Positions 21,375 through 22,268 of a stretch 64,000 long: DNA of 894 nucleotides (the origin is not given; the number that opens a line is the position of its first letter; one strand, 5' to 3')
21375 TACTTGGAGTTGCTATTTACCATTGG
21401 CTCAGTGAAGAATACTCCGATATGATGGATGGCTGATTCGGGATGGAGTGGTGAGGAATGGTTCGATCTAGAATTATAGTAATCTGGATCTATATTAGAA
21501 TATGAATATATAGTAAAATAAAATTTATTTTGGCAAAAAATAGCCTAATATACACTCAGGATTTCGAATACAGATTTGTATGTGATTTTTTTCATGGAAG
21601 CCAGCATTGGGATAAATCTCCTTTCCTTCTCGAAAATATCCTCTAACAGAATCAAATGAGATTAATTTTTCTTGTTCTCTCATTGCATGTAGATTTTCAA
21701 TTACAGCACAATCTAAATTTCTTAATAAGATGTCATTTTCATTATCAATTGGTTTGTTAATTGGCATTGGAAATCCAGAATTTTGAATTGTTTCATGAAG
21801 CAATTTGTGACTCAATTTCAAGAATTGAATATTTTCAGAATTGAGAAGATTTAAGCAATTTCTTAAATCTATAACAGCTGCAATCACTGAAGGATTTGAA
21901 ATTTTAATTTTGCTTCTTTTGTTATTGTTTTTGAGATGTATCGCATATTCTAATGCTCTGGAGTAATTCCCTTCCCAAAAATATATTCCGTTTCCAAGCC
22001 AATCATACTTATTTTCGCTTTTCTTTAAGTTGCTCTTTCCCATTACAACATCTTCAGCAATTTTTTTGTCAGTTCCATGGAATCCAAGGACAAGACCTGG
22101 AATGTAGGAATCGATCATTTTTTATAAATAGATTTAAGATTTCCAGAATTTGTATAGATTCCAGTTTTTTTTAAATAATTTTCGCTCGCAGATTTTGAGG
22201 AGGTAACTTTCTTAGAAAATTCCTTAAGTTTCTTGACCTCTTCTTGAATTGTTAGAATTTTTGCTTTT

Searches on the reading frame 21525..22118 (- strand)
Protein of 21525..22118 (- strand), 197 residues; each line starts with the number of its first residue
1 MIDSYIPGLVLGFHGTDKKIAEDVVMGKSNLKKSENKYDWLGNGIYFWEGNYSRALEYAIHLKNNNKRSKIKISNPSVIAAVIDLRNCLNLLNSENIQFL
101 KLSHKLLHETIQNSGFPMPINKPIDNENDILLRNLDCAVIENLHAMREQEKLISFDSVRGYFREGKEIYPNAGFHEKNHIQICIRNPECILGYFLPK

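Call 3: search_protein_families(library=pfam, proteins=[window:21525-22118:-], max_evalue=1)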
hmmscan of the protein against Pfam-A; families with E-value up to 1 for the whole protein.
window:21525-22118:- (197 aa): 1 family
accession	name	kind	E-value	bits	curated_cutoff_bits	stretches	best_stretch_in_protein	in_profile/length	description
PF09218.15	DUF1959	-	0.14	12.8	24.3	1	123-151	25-53/116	Domain of unknown function (DUF1959)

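Call 4: search_protein_families(library=ncbifam, proteins=[window:21525-22118:-], max_evalue=1)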
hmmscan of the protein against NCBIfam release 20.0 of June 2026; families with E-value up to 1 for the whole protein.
window:21525-22118:- (197 aa): 0 families

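Call 5: search_protein_families(library=padloc, proteins=[window:21525-22118:-], max_evalue=1)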
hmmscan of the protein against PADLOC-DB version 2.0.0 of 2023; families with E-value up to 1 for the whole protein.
window:21525-22118:- (197 aa): 2 families
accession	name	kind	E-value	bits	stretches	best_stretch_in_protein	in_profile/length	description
PDLC04069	PD-T4-9_A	-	0.0022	15.6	1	11-57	7-53/191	-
PDLC04068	PD-T4-9_A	-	0.0024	16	1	35-110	28-97/187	-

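Call 6: find_homologous_proteins(query=window:21525-22118:-, max_evalue=0.01)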
Query window:21525-22118:- (197 aa): 5066 proteins with E <= 0.01 among 5140 candidates; the best 120 are listed.
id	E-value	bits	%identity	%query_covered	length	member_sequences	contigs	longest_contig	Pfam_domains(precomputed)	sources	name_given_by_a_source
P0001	1.4e-129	447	100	100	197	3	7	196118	-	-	-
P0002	2.7e-82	293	68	98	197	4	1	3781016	-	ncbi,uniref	ncbi:hypothetical protein [Leptospira sp. 'Mane']|uniref:hypothetical protein n=1 Tax=Leptospira sp.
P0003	3.7e-72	260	59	98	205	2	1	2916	-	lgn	-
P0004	2.5e-71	257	58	96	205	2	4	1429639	-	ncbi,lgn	-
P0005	1.1e-70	255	59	96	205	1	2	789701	-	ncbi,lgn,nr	ncbi:MAG: hypothetical protein H6581_18220 [Bacteroidia bacterium]|nr:hypothetical protein [Bacteroi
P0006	1.2e-70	255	59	96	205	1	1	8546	-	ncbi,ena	-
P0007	5.7e-70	253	59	96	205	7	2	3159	-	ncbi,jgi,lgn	jgi:hypothetical protein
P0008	7.6e-70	252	59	98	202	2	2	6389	-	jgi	jgi:hypothetical protein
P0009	1.0e-69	252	59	96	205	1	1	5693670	-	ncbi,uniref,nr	ncbi:hypothetical protein KZP23_08495 [Echinicola marina]|uniref:hypothetical protein n=1 Tax=Echini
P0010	1.2e-69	252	59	99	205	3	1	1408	-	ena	-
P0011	1.6e-69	251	58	99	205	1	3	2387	-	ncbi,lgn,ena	-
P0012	2.1e-69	251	58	99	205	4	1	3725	-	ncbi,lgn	ncbi:MAG: hypothetical protein ACC669_07365 [bacterium]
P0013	4.1e-69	250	57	96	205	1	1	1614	-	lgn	-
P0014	6.7e-69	249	56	96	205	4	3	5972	-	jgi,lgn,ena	-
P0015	8.3e-69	249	58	96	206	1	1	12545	-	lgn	-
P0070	2.4e-66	241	57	98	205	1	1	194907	-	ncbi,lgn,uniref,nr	ncbi:hypothetical protein EDC39_107145 [Geothermobacter ehrlichii]|uniref:DUF3990 domain-containing 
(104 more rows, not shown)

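Call 7: search_solved_structures(query=window:21525-22118:-, max_evalue=10)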
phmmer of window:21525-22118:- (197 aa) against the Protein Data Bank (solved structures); distinct sequences matched with E-value up to 10: 5.
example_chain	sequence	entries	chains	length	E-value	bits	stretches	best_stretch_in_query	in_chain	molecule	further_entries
4lmx_B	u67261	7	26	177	1.2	11.8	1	142-193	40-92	cryptophyte phycoerythrin (beta chain) | Phycoerythrin550 beta subunit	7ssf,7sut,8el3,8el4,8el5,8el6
9vwe_D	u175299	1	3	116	1.2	11.8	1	34-88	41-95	2D10 heavy chain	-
9mr1_A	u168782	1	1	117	2.2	11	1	38-87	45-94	R125-61 Fab Heavy chain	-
1na3_A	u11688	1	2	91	4.5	9.9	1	41-75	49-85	designed protein CTPR2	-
6v8e_A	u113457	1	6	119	5.8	9.6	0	41-75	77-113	Designed protein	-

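Call 8: search_protein_families(library=phrogs, proteins=[window:21525-22118:-], max_evalue=1)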
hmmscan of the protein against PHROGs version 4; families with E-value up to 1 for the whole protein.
window:21525-22118:- (197 aa): 2 families
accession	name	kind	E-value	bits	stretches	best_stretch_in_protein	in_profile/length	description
phrog_14664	-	unknown function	2.5e-23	84.1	1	10-196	5-187/193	-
phrog_38502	-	unknown function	0.26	12.6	0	77-104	26-53/100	-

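Call 12: find_related_loci(query=A1, collection=genome_contigs, flank=6000)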
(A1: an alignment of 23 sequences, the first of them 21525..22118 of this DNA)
Query A1 (197 aa) in genome_contigs; peptide patterns used: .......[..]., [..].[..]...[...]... (x = any residue, [..] = any of these).
599 stretches matched a pattern (row limit reached: there are more); 585 encode a relative of the query (tblastn E <= 1e-3); the best 80 are kept; 80 distinct loci.
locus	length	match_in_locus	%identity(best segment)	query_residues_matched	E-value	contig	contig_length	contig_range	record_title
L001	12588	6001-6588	67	1-196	6e-86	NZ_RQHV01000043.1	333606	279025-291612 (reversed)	Leptospira ilyithenensis strain 201400974 NODE_4_covk_44.6946_covr_87.71_cutoff_51, whole genome shotgun sequence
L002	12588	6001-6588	65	1-196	1e-81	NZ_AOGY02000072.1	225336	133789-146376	Leptospira vanthielii serovar Holland str. Waz Holland = ATCC 700522 strain Waz Holland ctg7180000023741, whole genome s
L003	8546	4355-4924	59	8-197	5e-76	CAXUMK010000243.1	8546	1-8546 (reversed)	MAG TPA_asm: uncultured Segetibacter sp. isolate public_SRR11456913_metawrap_bin.22 genome assembly, contig: public_SRR1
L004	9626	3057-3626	60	8-197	3e-72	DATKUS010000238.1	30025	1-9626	MAG TPA_asm: Bacteroidales bacterium isolate SMAG_U14113 k141_2516945, whole genome shotgun sequence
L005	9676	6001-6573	59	4-194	7e-72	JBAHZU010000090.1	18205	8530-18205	MAG: Pontiella sp. isolate bin.7 k141_200366, whole genome shotgun sequence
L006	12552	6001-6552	58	8-196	5e-70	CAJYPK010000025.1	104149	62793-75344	MAG: uncultured Hymenobacter sp. isolate S2C255_SP51 genome assembly, contig: S2Ck127_265471, whole genome shotgun seque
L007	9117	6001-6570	58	8-197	6e-70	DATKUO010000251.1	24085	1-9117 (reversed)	MAG TPA_asm: Bacteroidales bacterium isolate SMAG_U14109 k141_708859, whole genome shotgun sequence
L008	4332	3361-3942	52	1-194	5e-70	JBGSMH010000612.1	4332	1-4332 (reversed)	MAG: Phycisphaerae bacterium isolate JTS-AC226 k141_1292452, whole genome shotgun sequence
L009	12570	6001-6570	57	8-197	5e-70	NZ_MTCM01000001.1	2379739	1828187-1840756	Sphingobacterium sp. CZ-UAM QB.A_0, whole genome shotgun sequence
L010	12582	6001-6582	56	1-194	2e-69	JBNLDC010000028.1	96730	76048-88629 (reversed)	MAG: Chitinispirillaceae bacterium isolate C1C2.bin.6.orig k141_3135087, whole genome shotgun sequence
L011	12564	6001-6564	57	7-197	1e-69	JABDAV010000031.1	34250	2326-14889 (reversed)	MAG: Bacteroidetes bacterium isolate BWOrgHeat_Nextera19_MAG5 3300020669.a:Ga0206903_10065, whole genome shotgun sequenc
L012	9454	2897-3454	55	8-197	7e-69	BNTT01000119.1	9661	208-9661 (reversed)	Bacteroidia bacterium MS499-65 DNA, sequence119, whole genome shotgun sequence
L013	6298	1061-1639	54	4-196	1e-68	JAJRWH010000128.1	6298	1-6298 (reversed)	MAG: Deltaproteobacteria bacterium isolate Dive96_bin2.167 k141_5090591, whole genome shotgun sequence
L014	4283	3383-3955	56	8-197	1e-68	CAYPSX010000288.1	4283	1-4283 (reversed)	MAG TPA_asm: uncultured Bacteroidales bacterium isolate SRP332253_co1_258 genome assembly, contig: NODE_31736_length_428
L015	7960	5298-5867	56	8-197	3e-68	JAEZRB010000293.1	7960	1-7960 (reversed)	MAG: Bacteroidetes bacterium isolate OH_PBB_119 k127_881254, whole genome shotgun sequence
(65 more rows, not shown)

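Call 17: predict_structure(alignment_id=A1)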
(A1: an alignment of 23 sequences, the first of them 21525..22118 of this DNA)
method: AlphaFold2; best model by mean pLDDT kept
length: 197 residues; sequences in the alignment: 23
mean_pLDDT: 87.1   pTM: 0.84
mean pLDDT of the five models: 87.1, 86.9, 85.0, 84.0, 82.5
residues with pLDDT >= 90: 118; 70-90: 64; 50-70: 10; < 50: 5
segments of 3 or more residues with pLDDT < 50: 1-5
pLDDT, mean of each block of 10 residues (from residue 1): 57 96 95 83 93 93 82 93 94 91 92 87 64 87 93 93 82 81 95 93
secondary structure, 60 per line:
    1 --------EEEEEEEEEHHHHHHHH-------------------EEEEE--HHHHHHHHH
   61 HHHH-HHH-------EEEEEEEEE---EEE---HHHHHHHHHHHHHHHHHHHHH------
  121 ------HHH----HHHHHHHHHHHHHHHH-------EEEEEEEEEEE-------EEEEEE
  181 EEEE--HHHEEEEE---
elements in order: E9-17 H18-25 E45-49 H52-64 E76-84 E88-90 H94-114 H134-149 E157-167 E175-184 E190-194

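Call 20: fold_search(model_id=the predicted structure, library=pdb)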
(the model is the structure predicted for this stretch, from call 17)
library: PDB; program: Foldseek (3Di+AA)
matches with E <= 10: 247; with E <= 0.001: 3
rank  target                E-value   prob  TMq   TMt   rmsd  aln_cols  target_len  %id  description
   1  9k3a_B                2.2e-04  1.00  0.41  0.10  10.3       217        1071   14  Cyanophage A4 pre-ejectosome with C1 symmetry (released 2025-04-09)
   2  3b78_B                3.8e-04  1.00  0.38  0.37   9.1       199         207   16  Structure of the eEF2-ExoA(R551H)-NAD+ complex (released 2008-06-17)
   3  1xk9_A                7.2e-04  1.00  0.37  0.36   8.7       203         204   16  Pseudomanas exotoxin A in complex with the PJ34 inhibitor (released 2005-05-17)
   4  3b82_B                1.6e-03  1.00  0.37  0.36   9.2       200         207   16  Structure of the eEF2-ExoA(E546H)-NAD+ complex (released 2008-06-17)
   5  3b8h_B                1.7e-03  0.99  0.37  0.35   9.2       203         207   16  Structure of the eEF2-ExoA(E546A)-NAD+ complex (released 2008-06-17)
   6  1aer_B                5.3e-03  0.99  0.37  0.37   8.9       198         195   15  DOMAIN III OF PSEUDOMONAS AERUGINOSA EXOTOXIN COMPLEXED WITH BETA-TAD (released 1996-06-10)
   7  5xsr                  1.1e-02  0.93  0.38  0.24   9.9       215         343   12  novel orally efficacious inhibitors complexed with PARP1 (released 2018-04-25)
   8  6kyf                  1.8e-02  0.89  0.37  0.48   7.0       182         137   11  Crystal structure of an anti-CRISPR protein (released 2020-09-23)
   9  6bhv_D                2.0e-02  0.87  0.39  0.33   8.6       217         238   13  Human PARP-1 bound to NAD+ analog benzamide adenine dinucleotide (BAD) (released 2018-02-28)
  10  6bhv_B                3.4e-02  0.77  0.37  0.31   9.8       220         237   12  Human PARP-1 bound to NAD+ analog benzamide adenine dinucleotide (BAD) (released 2018-02-28)
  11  8u4w_A                4.1e-02  0.84  0.40  0.34   8.7       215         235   12  The crystal structure of a helical domain deleted PARP1 in complex with isoindolinone based inhibitor. (released 2024-03-27)
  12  6bhv_A                4.1e-02  0.77  0.38  0.32   9.7       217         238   12  Human PARP-1 bound to NAD+ analog benzamide adenine dinucleotide (BAD) (released 2018-02-28)
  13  6vko_A                5.0e-02  0.77  0.39  0.25   8.4       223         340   12  Crystal Structure of human PARP-1 CAT domain bound to inhibitor UKTT15 (released 2020-06-17)
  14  8u4w_D                5.3e-02  0.69  0.36  0.32   9.8       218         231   12  The crystal structure of a helical domain deleted PARP1 in complex with isoindolinone based inhibitor. (released 2024-03-27)
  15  5ds3                  6.9e-02  0.69  0.36  0.31   9.1       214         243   15  Crystal structure of constitutively active PARP-1 (released 2016-07-27)
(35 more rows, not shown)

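Call 26: fold_search(model_id=the predicted structure, library=viral)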
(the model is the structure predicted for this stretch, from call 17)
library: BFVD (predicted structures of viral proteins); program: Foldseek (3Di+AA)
matches with E <= 10: 307; with E <= 0.001: 11
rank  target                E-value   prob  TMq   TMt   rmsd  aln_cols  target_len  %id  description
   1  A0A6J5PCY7            4.7e-06  1.00  0.47  0.11  10.3       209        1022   20  ParB/Sulfiredoxin [uncultured Caudovirales phage]
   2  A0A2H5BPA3            4.0e-05  1.00  0.41  0.53   7.6       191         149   12  ART-PolyVal-like domain-containing protein [Salmonella phage Mutine]
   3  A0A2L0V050            1.3e-04  1.00  0.41  0.46   7.7       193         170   11  Uncharacterized protein [Agrobacterium phage Atu_ph07]
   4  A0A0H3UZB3            1.6e-04  1.00  0.43  0.42   8.1       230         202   14  (no name in the UniProt tables at hand)
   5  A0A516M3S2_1          2.6e-04  0.99  0.35  0.08  11.2       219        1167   13  (no name in the UniProt tables at hand)
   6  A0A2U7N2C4            3.5e-04  1.00  0.39  0.59   6.7       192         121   12  Uncharacterized protein [Pseudomonas phage PspYZU01]
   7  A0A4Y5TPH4            3.8e-04  1.00  0.44  0.46  10.8       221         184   15  Uncharacterized protein [Serratia phage Moabite]
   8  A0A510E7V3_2          4.6e-04  1.00  0.42  0.09   7.3       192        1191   12  (no name in the UniProt tables at hand)
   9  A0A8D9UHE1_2          6.3e-04  1.00  0.43  0.09   6.5       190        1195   16  PolyVal ADP-ribosyltransferase [Myoviridae sp. ctjz83]
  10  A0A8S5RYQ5            8.1e-04  0.93  0.34  0.34  10.3       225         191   13  PolyVal ADP-Ribosyltransferase [Myoviridae sp. ctNQV2]
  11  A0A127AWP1            9.9e-04  1.00  0.40  0.13  11.1       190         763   14  Uncharacterized protein [Bacillus phage SP-15]
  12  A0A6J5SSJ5            1.3e-03  0.94  0.36  0.26   9.3       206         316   11  Uncharacterized protein [uncultured Caudovirales phage]
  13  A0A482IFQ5            1.5e-03  0.97  0.29  0.46  17.9       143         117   25  DUF6321 domain-containing protein [Synechococcus phage S-B28]
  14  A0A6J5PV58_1          2.1e-03  1.00  0.41  0.07   6.4       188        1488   16  Uncharacterized protein [uncultured Caudovirales phage]
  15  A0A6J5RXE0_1          3.6e-03  0.98  0.39  0.07   8.2       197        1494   12  Uncharacterized protein [uncultured Caudovirales phage]
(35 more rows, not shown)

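Call 29: search_protein_families(library=pfam, alignment_id=A1, max_evalue=1)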
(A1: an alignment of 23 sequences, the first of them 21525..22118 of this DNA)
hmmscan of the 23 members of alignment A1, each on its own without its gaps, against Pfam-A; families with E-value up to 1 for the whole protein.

A. member 1, window:21525-22118:- (197 aa): 1 family
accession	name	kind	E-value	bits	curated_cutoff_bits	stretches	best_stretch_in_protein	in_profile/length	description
PF09218.15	DUF1959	-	0.14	12.8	24.3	1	123-151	25-53/116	Domain of unknown function (DUF1959)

B. families by the number of members that match (of 23 scanned): 5 families
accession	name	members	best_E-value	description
PF00644.27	PARP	6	0.00019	Poly(ADP-ribose) polymerase catalytic domain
PF07095.16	IgaA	1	0.026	Intracellular growth attenuator protein IgaA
PF22280.2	VtrC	1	0.03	VtrC lipocalin-like domain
PF09218.15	DUF1959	1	0.14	Domain of unknown function (DUF1959)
PF09009.16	Exotox-A_cataly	1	0.18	Exotoxin A catalytic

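Call 30: search_protein_families(library=padloc, alignment_id=A1, max_evalue=1)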
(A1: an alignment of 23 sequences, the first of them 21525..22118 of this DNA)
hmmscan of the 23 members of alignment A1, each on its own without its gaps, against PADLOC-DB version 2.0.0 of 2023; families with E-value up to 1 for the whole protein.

A. member 1, window:21525-22118:- (197 aa): 2 families
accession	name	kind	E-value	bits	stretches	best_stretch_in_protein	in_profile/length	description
PDLC04069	PD-T4-9_A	-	0.0022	15.6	1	11-57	7-53/191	-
PDLC04068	PD-T4-9_A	-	0.0024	16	1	35-110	28-97/187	-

B. families by the number of members that match (of 23 scanned): 4 families
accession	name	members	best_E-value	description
PDLC04069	PD-T4-9_A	23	6.5e-07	-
PDLC04068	PD-T4-9_A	23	2.6e-05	-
PDLC03234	MTase_II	1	0.028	Type II methyltransferase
PDLC00945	Cas4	1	0.034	"CRISPR-associated protein Cas4, subtype PREFRAN"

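Call 37: search_protein_families(library=padloc, alignment_id=A2, max_evalue=0.00001)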
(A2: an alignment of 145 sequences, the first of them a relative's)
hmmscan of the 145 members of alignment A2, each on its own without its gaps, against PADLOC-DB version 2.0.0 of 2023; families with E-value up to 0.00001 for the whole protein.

A. member 1, L001:5177-5572:+ (132 aa): 0 families

B. families by the number of members that match (of 145 scanned): 160 families (the first 25 are shown)
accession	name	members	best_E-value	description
PDLC04135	mad3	3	3.9e-39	mads_3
PDLC02980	AriA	3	1.7e-16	-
PDLC03951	RmrA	2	2.8e-30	-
PDLC02979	AriA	2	3.5e-30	-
PDLC03954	RmrA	2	1.7e-29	-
PDLC03952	RmrA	2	2e-27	-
PDLC03948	RmrA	2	3.4e-25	-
PDLC03949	RmrA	2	3.1e-23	-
PDLC03943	RmrA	2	4.3e-23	-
PDLC03944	RmrA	2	1.2e-22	-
PDLC03947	RmrA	2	5.3e-22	-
PDLC04141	capP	2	5.9e-18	capP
PDLC03878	NsnB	2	1.7e-17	-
PDLC04164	AriA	2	3e-13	-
PDLC00102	GajA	2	3.6e-13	AAA ATPase domain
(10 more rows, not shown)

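Call 38: search_protein_families(library=pfam, alignment_id=A2, max_evalue=0.00001)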
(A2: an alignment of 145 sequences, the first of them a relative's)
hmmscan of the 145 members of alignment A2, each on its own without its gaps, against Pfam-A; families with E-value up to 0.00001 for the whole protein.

A. member 1, L001:5177-5572:+ (132 aa): 1 family
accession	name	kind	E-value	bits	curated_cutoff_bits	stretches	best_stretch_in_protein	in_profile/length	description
PF22091.2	DUF6941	-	7.7e-06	26.7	27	0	6-116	3-118/125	Family of unknown function (DUF6941)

B. families by the number of members that match (of 145 scanned): 155 families (the first 25 are shown)
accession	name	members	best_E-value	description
PF13522.11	GATase_6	4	4.7e-40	Glutamine amidotransferase domain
PF13537.11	GATase_7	4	1.1e-35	Glutamine amidotransferase domain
PF01380.27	SIS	3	1.6e-66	SIS domain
PF01926.29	MMR_HSR1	3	8.4e-28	50S ribosome-binding GTPase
PF13304.12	AAA_21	3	1.7e-16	AAA domain, putative AbiEii toxin, Type IV TA system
PF03781.23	FGE-sulfatase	2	1.4e-78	Sulfatase-modifying factor enzyme 1-like domain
PF00005.33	ABC_tran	2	4.6e-51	ABC transporter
PF00589.27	Phage_integrase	2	4.6e-48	Phage integrase family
PF02321.23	OEP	2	3.7e-30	Outer membrane efflux protein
PF06114.19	Peptidase_M78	2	9.4e-16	IrrE N-terminal-like domain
PF07603.17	Lcl_C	2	7.7e-13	Lcl C-terminal domain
PF02518.31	HATPase_c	2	8.6e-13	Histidine kinase-, DNA gyrase B-, and HSP90-like ATPase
PF00491.26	Arginase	2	3.8e-11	Arginase family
PF00512.31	HisKA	2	1.2e-09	His Kinase A (phospho-acceptor) domain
PF02421.24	FeoB_N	2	1.2e-09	Ferrous iron transport protein B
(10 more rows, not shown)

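Call 39: search_dna_similar(query=window:21525-22118:-, collection=phages, mode=protein, max_evalue=0.01, max_rows=25)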
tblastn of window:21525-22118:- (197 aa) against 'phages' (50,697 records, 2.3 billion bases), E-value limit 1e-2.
Records with a match: 2; places in all: 2; records where one place covers at least 80% of the query: 0.
Best place of each record, by identity: <60% 2.
By first word of the organism name: Synechococcus 2.
By host as written in the record: Synechococcus sp. KSHK05 2.
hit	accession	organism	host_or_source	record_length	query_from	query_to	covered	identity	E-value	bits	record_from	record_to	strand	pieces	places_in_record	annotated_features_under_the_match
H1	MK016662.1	Synechococcus phage S-B28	Synechococcus sp. KSHK05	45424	8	59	26%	51.9%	5e-8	57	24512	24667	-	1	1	hypothetical protein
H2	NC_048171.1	Synechococcus phage S-B28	Synechococcus sp. KSHK05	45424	8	59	26%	51.9%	5e-8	57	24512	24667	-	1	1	hypothetical protein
